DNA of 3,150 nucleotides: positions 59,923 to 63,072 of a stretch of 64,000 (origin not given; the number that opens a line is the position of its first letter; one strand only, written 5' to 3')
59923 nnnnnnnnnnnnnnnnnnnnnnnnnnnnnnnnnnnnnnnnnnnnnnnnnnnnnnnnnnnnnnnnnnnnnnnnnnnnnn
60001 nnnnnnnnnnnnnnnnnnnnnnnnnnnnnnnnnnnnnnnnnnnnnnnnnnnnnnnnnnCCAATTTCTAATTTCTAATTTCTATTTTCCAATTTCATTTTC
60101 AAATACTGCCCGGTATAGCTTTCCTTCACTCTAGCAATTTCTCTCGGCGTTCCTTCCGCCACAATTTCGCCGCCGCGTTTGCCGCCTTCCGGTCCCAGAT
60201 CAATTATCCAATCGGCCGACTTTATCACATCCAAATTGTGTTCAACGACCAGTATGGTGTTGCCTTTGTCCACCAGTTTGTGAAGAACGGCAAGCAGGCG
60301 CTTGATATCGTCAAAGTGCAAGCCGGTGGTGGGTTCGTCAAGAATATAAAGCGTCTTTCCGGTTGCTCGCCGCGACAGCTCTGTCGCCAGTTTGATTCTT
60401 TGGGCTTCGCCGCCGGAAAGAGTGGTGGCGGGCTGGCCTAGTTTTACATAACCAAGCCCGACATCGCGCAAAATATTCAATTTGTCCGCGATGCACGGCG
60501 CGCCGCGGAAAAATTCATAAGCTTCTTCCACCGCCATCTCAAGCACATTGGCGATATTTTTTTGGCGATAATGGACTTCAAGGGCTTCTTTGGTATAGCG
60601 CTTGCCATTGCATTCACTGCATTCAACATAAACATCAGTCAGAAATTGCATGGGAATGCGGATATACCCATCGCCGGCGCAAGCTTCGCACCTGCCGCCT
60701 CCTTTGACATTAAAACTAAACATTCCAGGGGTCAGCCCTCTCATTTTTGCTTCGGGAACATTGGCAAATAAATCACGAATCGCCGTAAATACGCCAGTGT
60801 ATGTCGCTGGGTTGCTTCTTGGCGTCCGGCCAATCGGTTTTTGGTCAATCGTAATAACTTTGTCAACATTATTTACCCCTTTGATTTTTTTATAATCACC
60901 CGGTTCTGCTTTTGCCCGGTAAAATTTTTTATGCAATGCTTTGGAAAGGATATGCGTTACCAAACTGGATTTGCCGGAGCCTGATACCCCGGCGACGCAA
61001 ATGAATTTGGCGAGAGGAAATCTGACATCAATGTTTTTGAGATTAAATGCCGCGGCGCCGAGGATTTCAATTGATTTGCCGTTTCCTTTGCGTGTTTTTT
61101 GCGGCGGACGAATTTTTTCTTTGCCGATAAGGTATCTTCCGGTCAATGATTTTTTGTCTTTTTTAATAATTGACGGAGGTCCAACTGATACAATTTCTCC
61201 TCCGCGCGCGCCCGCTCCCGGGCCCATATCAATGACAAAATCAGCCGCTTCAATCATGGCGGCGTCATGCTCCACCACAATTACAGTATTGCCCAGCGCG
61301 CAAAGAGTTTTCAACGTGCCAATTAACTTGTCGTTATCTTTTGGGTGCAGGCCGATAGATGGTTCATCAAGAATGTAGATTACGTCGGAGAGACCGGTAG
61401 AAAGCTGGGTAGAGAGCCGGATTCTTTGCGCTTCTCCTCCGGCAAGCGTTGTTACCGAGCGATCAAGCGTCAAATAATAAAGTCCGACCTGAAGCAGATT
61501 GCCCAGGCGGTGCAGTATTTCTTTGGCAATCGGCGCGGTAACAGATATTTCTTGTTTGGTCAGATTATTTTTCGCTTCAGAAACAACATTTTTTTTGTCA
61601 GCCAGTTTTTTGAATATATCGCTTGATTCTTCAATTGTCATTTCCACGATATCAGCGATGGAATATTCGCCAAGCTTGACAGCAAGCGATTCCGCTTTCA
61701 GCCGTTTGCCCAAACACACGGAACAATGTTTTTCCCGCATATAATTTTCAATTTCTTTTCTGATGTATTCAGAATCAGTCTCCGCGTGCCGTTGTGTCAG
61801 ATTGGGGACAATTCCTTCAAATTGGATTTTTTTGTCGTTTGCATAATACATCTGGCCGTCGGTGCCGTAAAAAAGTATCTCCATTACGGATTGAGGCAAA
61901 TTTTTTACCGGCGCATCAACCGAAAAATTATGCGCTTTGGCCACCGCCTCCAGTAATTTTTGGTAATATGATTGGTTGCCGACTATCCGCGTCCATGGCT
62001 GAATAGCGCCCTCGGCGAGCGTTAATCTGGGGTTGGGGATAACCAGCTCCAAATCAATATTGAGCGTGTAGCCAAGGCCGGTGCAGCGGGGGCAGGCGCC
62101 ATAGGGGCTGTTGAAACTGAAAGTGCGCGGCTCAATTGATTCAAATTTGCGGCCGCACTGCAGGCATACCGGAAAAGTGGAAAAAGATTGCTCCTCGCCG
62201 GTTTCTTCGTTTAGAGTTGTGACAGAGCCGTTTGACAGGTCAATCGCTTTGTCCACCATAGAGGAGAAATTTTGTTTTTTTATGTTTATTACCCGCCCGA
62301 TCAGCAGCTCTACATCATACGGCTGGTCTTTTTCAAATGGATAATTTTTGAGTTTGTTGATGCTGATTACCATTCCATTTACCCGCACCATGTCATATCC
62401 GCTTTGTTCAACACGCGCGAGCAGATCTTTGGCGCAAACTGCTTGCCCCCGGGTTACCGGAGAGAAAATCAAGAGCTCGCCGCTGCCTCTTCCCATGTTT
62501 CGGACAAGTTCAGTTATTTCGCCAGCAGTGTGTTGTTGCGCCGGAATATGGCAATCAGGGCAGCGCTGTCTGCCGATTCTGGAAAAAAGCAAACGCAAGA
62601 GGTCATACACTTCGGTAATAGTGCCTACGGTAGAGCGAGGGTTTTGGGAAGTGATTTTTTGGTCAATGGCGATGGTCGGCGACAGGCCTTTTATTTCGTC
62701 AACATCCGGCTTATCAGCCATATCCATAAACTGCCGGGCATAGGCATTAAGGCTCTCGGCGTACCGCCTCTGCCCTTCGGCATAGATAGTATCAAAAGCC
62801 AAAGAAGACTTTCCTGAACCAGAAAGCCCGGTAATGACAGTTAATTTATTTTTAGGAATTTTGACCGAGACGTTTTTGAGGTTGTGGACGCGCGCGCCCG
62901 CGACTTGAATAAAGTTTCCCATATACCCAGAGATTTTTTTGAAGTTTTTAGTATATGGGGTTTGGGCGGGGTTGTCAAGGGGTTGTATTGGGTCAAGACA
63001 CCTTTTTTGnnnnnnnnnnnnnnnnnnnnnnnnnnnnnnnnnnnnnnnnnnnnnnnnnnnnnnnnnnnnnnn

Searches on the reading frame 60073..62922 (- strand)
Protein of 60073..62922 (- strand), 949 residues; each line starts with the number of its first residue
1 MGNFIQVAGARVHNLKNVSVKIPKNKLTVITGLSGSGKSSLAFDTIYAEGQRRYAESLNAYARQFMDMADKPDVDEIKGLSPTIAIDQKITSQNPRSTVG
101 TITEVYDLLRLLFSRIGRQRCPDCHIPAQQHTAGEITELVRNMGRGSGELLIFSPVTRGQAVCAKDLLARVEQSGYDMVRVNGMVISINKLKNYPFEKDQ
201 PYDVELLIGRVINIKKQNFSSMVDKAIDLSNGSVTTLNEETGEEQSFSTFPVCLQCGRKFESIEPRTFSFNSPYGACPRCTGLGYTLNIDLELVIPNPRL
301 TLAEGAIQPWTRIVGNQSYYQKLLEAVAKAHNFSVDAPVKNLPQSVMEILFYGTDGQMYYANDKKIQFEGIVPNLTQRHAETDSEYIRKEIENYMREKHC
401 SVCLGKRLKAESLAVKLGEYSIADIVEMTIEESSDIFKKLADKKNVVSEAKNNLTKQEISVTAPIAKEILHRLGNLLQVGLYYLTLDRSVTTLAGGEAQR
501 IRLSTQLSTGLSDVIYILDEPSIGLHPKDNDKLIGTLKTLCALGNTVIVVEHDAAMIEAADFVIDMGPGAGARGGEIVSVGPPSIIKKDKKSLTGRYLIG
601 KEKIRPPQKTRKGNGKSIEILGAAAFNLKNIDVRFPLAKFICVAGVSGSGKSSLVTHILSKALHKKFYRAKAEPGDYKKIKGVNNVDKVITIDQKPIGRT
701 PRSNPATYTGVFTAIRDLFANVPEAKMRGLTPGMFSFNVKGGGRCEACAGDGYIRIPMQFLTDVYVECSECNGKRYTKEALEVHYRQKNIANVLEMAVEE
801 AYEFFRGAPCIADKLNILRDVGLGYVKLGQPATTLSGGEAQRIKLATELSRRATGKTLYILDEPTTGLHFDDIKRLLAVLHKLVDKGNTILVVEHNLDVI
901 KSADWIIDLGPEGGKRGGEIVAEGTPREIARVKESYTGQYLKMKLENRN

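Call 82: search_protein_families(library=pfam, proteins=[window:60073-62922:-], max_evalue=0.00001)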
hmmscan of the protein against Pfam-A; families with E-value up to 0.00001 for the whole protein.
window:60073-62922:- (949 aa): 9 families
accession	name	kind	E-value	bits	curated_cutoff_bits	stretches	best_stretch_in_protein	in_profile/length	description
PF17755.6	UvrA_DNA-bind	-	5.5e-30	104.3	23.2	1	290-392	1-109/110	UvrA DNA-binding domain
PF00005.33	ABC_tran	-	1.9e-19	71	25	0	818-866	92-137/137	ABC transporter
PF02463.25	SMC_N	-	1e-11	45.2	40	0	772-908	114-210/220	RecF/RecN/SMC N terminal domain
PF17760.6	UvrA_inter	-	2.9e-10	40.4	23.3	1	133-238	3-107/109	UvrA interaction domain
PF20703.3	nSTAND1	-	2.1e-07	31.4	27.1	0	639-664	34-59/379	Novel STAND NTPase 1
PF13304.12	AAA_21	-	5.8e-07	30.3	27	0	831-891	234-294/304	AAA domain, putative AbiEii toxin, Type IV TA system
PF13191.12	AAA_16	-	1.1e-06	29.7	32.6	0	640-666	26-52/167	AAA ATPase domain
PF13555.12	AAA_29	-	2.2e-06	27.8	27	0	17-41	14-38/61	P-loop containing region of AAA domain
PF20720.3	nSTAND3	-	2.8e-06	27.5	27.2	0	639-693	18-72/155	Novel STAND NTPase 3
